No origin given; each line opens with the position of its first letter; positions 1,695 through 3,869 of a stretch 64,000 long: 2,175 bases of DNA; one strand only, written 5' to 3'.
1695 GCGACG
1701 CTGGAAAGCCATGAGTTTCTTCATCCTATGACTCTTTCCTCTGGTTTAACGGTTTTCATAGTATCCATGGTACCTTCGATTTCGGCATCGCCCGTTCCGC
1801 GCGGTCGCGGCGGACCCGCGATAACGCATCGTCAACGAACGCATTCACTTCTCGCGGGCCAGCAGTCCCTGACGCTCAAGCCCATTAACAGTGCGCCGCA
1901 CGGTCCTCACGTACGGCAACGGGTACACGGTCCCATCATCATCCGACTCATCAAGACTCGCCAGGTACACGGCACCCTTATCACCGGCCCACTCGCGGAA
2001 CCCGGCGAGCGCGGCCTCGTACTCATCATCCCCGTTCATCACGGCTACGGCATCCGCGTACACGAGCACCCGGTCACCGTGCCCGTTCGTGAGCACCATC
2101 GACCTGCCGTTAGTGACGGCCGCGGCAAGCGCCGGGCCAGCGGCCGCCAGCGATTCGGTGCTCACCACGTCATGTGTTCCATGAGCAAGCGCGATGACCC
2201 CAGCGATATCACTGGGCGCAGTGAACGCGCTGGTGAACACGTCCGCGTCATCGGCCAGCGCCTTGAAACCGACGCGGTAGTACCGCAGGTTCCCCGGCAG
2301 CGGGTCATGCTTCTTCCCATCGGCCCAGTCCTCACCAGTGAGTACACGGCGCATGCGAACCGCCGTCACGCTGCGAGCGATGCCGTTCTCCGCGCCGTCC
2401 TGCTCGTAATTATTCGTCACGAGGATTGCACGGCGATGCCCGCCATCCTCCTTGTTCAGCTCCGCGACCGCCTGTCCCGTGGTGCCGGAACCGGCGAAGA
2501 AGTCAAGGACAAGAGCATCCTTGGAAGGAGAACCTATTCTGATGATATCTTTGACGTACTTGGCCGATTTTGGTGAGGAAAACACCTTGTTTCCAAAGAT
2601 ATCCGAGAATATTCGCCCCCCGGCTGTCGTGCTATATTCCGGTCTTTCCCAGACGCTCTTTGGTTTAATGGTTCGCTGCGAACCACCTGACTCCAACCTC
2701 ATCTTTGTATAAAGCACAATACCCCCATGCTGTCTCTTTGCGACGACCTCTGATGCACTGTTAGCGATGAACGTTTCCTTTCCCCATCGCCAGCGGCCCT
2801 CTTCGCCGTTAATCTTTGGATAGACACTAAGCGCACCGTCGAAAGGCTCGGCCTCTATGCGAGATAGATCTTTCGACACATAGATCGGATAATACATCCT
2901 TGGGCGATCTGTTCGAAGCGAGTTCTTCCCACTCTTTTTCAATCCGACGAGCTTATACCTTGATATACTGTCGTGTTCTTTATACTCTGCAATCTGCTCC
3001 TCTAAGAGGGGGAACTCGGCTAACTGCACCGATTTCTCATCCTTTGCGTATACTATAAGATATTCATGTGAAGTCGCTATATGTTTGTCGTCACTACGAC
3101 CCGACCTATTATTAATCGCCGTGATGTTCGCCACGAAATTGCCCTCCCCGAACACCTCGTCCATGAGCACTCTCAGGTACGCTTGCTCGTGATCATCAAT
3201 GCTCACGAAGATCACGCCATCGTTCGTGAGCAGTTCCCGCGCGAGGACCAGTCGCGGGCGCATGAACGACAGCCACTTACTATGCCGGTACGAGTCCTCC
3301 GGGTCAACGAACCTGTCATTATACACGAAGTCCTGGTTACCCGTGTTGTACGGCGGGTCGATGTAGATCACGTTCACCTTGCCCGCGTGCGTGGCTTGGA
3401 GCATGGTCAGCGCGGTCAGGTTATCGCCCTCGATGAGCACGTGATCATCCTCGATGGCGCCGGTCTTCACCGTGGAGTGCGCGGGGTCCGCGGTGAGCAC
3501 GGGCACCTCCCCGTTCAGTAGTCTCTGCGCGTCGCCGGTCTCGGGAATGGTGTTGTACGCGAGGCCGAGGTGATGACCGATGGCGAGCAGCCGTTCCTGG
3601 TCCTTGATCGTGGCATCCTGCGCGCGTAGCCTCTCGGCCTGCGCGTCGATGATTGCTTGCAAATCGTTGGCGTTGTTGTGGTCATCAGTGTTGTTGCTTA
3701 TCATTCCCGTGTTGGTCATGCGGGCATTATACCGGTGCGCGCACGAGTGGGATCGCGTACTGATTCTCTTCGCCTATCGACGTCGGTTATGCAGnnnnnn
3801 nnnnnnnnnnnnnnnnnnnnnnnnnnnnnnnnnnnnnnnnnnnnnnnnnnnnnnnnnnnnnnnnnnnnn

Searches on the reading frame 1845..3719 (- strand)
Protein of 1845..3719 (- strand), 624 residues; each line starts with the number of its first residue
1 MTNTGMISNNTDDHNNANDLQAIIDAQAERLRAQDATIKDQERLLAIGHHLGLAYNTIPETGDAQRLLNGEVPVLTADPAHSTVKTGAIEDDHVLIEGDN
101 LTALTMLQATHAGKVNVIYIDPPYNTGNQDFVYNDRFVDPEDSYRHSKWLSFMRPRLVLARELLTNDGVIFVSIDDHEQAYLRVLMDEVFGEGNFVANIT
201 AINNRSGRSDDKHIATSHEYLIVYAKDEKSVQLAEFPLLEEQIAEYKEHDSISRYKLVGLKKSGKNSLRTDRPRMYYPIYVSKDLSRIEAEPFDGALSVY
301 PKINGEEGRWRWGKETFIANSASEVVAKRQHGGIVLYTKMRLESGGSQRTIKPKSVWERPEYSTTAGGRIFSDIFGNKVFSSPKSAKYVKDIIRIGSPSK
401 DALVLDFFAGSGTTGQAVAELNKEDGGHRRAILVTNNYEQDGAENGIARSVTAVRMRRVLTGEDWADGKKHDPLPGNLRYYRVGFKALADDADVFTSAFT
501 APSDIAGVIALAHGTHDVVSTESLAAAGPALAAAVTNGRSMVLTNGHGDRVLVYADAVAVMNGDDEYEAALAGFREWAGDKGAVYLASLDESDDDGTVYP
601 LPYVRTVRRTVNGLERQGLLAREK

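Call 11: search_protein_families(library=pfam, proteins=[window:1845-3719:-], max_evalue=0.01)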
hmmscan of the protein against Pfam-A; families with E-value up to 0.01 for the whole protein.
window:1845-3719:- (624 aa): 3 families
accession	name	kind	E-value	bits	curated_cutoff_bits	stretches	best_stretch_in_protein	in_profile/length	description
PF01555.25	N6_N4_Mtase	-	3.9e-35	122.2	26.7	1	115-424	1-205/221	DNA methylase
PF03602.21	Cons_hypoth95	-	0.00026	21.1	24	0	93-129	93-128/182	Conserved hypothetical protein 95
PF02086.21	MethyltransfD12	-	0.0046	17.2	22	0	111-148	172-212/253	D12 class N6 adenine-specific DNA methyltransferase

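Call 65: search_protein_families(library=phrogs, alignment_id=A4, max_evalue=0.001)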
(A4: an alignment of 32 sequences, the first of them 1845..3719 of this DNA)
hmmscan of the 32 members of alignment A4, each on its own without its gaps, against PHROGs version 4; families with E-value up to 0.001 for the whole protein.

A. member 1, window:1845-3719:- (624 aa): 4 families
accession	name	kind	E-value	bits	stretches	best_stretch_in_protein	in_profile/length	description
phrog_67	-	other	3.5e-32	113.3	1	90-433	121-328/743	DNA methyltransferase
phrog_26713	-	other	3.5e-13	50.3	1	92-137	5-50/74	methyltransferase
phrog_498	-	other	8.9e-08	32.1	1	90-422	197-400/633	DNA methyltransferase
phrog_3008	-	other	0.00019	21.8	1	384-423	154-192/244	DNA methyltransferase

B. families by the number of members that match (of 32 scanned): 8 families
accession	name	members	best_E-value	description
phrog_2577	-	1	1.3e-41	transposase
phrog_67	-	1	3.5e-32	DNA methyltransferase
phrog_26713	-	1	3.5e-13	methyltransferase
phrog_2393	-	1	4.3e-12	transposase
phrog_1460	-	1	1.2e-08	tRNA amidotransferase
phrog_498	-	1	8.9e-08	DNA methyltransferase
phrog_395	-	1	2e-05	cytidyltransferase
phrog_3008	-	1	0.00019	DNA methyltransferase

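Call 66: search_protein_families(library=ncbifam, alignment_id=A4, max_evalue=0.001)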
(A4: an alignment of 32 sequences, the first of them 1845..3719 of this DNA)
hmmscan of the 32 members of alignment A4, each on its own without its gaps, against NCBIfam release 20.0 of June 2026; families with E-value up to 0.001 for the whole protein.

A. member 1, window:1845-3719:- (624 aa): 3 families
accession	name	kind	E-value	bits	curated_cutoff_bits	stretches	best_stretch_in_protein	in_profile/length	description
NF008572.0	PRK11524.1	equivalog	2.6e-10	39.9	292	1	89-231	11-140/294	adenine-specific DNA-methyltransferase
NF050803.1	DnaMtaseCcrMCaul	equivalog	3.1e-06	26.3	830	0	95-183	6-98/350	adenine-specific DNA-methyltransferase CcrM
TIGR00095.1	TIGR00095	equivalog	0.00046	19.9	117.5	0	101-133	113-143/194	16S rRNA (guanine(966)-N(2))-methyltransferase RsmD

B. families by the number of members that match (of 32 scanned): 9 families
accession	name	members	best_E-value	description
NF033573.1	transpos_IS200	1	2e-35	IS200/IS605 family transposase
NF008572.0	PRK11524.1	1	2.6e-10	adenine-specific DNA-methyltransferase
NF047646.1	REP_Tyr_transpos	1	1.2e-07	REP-associated tyrosine transposase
NF002243.0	PRK01153.1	1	6.1e-07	nicotinamide-nucleotide adenylyltransferase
TIGR00125.1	cyt_tran_rel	1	1.3e-06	adenylyltransferase/cytidyltransferase family protein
NF050803.1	DnaMtaseCcrMCaul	1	3.1e-06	adenine-specific DNA-methyltransferase CcrM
TIGR01527.1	arch_NMN_Atrans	1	1.7e-05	nicotinamide-nucleotide adenylyltransferase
TIGR00095.1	TIGR00095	1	0.00046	16S rRNA (guanine(966)-N(2))-methyltransferase RsmD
NF003791.0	PRK05379.2-3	1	0.00092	bifunctional nicotinamide-nucleotide adenylyltransferase/Nudix hydroxylase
